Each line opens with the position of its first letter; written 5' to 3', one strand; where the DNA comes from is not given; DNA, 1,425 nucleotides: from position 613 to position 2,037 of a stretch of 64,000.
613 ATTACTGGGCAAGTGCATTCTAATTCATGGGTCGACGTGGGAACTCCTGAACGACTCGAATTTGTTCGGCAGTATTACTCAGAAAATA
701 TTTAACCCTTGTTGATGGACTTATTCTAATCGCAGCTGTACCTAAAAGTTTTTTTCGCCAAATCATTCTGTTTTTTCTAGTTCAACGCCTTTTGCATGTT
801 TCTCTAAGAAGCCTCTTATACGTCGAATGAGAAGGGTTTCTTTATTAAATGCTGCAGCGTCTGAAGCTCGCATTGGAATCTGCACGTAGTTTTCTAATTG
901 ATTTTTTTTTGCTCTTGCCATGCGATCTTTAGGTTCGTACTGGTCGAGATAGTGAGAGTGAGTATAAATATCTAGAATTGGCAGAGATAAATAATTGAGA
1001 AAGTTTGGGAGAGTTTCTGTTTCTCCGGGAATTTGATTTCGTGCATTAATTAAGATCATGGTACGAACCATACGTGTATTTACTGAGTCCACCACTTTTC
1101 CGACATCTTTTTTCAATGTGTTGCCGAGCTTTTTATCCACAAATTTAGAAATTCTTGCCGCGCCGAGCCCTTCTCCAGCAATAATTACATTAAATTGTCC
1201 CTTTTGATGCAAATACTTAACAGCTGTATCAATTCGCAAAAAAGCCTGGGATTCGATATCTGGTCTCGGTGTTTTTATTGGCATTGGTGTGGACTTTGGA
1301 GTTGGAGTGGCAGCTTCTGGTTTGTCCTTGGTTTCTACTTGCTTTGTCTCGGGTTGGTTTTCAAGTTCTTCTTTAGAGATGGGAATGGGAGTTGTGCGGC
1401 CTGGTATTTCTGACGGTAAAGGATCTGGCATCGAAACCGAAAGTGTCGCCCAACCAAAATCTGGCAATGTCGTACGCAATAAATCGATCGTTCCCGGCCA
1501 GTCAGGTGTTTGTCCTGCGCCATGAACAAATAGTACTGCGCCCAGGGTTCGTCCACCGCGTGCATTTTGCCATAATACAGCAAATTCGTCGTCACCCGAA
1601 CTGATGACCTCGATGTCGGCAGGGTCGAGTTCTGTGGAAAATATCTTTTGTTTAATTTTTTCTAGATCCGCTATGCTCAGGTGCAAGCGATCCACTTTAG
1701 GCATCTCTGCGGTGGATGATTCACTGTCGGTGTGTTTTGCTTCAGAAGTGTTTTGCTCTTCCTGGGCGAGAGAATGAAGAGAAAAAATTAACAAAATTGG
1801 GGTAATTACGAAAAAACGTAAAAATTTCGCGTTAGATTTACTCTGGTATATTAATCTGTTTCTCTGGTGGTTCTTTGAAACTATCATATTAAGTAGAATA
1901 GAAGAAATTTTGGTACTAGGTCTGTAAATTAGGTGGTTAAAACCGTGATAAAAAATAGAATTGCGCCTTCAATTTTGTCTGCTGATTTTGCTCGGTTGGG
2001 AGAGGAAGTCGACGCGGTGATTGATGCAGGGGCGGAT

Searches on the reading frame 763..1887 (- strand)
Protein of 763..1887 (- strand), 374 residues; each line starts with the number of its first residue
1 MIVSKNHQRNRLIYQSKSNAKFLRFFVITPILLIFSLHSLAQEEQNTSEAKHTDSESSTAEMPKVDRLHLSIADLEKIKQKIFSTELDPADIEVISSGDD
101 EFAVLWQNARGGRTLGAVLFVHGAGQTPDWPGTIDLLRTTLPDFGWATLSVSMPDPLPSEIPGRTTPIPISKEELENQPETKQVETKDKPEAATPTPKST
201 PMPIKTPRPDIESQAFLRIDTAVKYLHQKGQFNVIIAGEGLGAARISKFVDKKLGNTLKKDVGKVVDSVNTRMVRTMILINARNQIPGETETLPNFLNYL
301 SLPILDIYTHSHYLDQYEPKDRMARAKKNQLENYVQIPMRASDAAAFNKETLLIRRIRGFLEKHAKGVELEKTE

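Call 56: search_protein_families(library=pfam, proteins=[window:763-1887:-], max_evalue=0.001)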
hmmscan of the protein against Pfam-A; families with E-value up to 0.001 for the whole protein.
window:763-1887:- (374 aa): 1 family
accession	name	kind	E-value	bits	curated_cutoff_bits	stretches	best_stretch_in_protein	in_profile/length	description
PF12048.14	DUF3530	-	1.8e-68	231.6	29.8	1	26-363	4-310/310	Protein of unknown function (DUF3530)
